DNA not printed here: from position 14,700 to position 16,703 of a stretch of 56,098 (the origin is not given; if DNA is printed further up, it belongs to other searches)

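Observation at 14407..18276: Complete NuoE/NuoF-coupled [FeFe]-hydrogenase operon (hydCBA) inside an unmistakably archaeal chromosome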

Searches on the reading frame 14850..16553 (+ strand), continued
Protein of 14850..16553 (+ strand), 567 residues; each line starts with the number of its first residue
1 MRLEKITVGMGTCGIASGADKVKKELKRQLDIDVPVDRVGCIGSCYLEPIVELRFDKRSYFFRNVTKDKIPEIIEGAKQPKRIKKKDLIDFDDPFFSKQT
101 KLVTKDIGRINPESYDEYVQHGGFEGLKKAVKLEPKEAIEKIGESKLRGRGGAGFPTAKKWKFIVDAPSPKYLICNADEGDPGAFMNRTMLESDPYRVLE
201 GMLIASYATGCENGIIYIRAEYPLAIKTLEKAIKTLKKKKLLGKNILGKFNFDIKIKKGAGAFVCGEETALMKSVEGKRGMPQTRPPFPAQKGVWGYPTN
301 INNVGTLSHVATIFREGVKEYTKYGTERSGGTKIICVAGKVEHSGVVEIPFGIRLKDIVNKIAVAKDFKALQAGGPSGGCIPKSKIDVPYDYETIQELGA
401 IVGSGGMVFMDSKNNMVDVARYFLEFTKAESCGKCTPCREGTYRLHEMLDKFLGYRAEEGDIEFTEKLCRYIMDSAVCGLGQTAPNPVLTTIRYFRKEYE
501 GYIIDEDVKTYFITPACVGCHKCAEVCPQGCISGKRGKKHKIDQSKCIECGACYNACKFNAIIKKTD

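Call 74: predict_structure(alignment_id=A1)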
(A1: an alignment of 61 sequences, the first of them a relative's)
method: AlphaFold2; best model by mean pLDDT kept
length: 567 residues; sequences in the alignment: 61
mean_pLDDT: 89.9   pTM: 0.85
mean pLDDT of the five models: 89.9, 89.9, 89.5, 89.3, 88.8
residues with pLDDT >= 90: 407; 70-90: 115; 50-70: 41; < 50: 4
segments of 3 or more residues with pLDDT < 50: none
pLDDT, mean of each block of 10 residues (from residue 1): 94 93 95 92 92 95 96 95 95 96 92 97 97 98 93 82 91 86 73 97 98 94 94 98 96 93 62 79 59 88 94 98 95 93 95 97 96 85 97 92 86 94 81 70 93 88 96 82 89 96 66 92 93 93 87 91 73
secondary structure, 60 per line:
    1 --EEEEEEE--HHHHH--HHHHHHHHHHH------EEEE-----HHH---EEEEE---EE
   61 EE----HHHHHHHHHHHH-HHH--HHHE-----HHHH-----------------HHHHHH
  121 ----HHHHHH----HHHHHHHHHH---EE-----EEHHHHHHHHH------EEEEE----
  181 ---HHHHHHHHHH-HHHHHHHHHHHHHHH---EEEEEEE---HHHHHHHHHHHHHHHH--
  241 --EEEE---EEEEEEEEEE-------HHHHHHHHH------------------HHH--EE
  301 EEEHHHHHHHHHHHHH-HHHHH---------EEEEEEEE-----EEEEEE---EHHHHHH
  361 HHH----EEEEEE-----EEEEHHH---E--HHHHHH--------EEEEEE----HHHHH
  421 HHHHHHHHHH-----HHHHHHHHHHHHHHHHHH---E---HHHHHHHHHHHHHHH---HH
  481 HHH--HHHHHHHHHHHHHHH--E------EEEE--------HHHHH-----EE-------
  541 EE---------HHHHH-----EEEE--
elements in order: E3-9 H12-16 H19-29 E36-39 E51-55 E59-62 H67-78 H94-97 H115-120 H125-130 H135-144 H157-165 E172-176 H184-193 H195-209 E213-219 H223-238 E243-246 E250-259 H267-275 E299-303 H304-316 H318-322 E332-339 E345-350 H355-363 E368-373 E379-382 H392-397 E406-411 H416-430 H436-453 H461-475 H479-483 H486-500 E510-513 H522-526 H552-556 E562-565

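Call 77: fold_search(model_id=the predicted structure, library=pdb)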
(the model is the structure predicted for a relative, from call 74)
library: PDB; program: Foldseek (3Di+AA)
matches with E <= 10: 562; with E <= 0.001: 124
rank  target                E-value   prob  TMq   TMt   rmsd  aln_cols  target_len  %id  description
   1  9bp5_B                3.2e-64  1.00  0.86  0.84   6.9       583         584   51  Structure of electron bifurcating Nfn-ABC holoenzyme from Caldicellulosiruptor saccharolyticus (released 2025-03-05)
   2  9n5u_B                1.7e-62  1.00  0.86  0.83   7.0       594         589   49  Structure of the Thermococcus sibiricus NfnABC complex (released 2025-05-07)
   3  9n5v_B                2.1e-61  1.00  0.87  0.83   6.7       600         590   50  Structure of the NAD(H)-bound Thermococcus sibiricus NfnABC complex (released 2025-05-07)
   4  8oh5_B                1.5e-59  1.00  0.86  0.83   6.8       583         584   49  Cryo-EM structure of the electron bifurcating transhydrogenase StnABC complex from Sporomusa Ovata (state 2) (released 2023-09-13)
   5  8a6t_B                1.4e-57  1.00  0.86  0.78   5.4       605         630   43  Cryo-EM structure of the electron bifurcating Fe-Fe hydrogenase HydABC complex from Thermoanaerobacter kivui in the re (released 2023-02-15)
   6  9mqx_B                2.0e-57  1.00  0.86  0.78   7.5       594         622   42  Electron-bifurcating Tungstopyranopterin-containing aldehyde oxidoreductase with NADH (released 2025-07-16)
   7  9bov_B                2.2e-57  1.00  0.86  0.92   1.9       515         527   52  Structure of electron bifurcating Nfn-ABC complexed with NAD from Caldicellulosiruptor saccharolyticus (released 2025-03-05)
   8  7q4v_B                3.2e-57  1.00  0.86  0.81   6.0       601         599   45  Electron bifurcating hydrogenase - HydABC from A. woodii (released 2023-02-22)
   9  7p92_B                3.4e-57  1.00  0.87  0.81   4.6       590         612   46  TmHydABC- T. maritima bifurcating hydrogenase with bridge domain up (released 2022-09-14)
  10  7p8n_B                1.4e-55  1.00  0.86  0.80   5.1       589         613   46  TmHydABC- T. maritima hydrogenase with bridge closed (released 2022-09-14)
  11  7p5h_B                2.0e-53  1.00  0.84  0.86   2.0       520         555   46  TmHydABC- D2 map (released 2022-09-14)
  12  7p8n_b                2.6e-51  1.00  0.84  0.85   2.1       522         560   47  TmHydABC- T. maritima hydrogenase with bridge closed (released 2022-09-14)
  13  8a5e_B                9.2e-50  1.00  0.65  0.81   5.9       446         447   51  Cryo-EM structure of the electron bifurcating Fe-Fe hydrogenase HydABC complex from Acetobacterium woodii in the reduc (released 2023-02-22)
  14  7q4w_B                2.9e-49  1.00  0.69  0.82   5.8       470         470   50  CryoEM structure of electron bifurcating Fe-Fe hydrogenase HydABC complex A. woodii in the oxidised state (released 2023-02-15)
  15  6vw7_D                2.7e-47  1.00  0.83  0.92   2.4       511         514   38  Formate Dehydrogenase FdsABG subcomplex FdsBG from C. necator - NADH bound (released 2020-04-08)
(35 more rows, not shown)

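Call 80: search_protein_representatives(protein=window:14850-16553:+)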
Query: 567 residues. Proteins with E-value up to 0.001 (for the whole library): 22635; up to 1e-10: 11746; up to 1e-30: 3021. The best 150 are listed.
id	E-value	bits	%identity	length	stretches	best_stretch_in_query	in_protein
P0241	5.2e-175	599.7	54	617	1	4-562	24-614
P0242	1.8e-167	574.8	50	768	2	4-562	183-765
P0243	2.6e-163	561.1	51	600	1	93-563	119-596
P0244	7.8e-159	546.3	47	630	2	88-562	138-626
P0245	1.8e-155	535.2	47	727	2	89-564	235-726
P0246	2.1e-155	535.0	50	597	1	23-565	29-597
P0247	2.9e-153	527.9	47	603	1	5-563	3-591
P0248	4.9e-153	527.2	44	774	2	17-562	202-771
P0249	5.2e-153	527.1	48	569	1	6-564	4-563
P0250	1.9e-152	525.2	48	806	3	94-562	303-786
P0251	3.4e-152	524.4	46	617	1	6-563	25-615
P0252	4.5e-152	524.0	45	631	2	48-564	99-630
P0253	1.0e-151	522.8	52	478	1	105-565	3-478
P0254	6.7e-151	520.1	47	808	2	33-562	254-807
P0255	1.0e-149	516.2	49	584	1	1-564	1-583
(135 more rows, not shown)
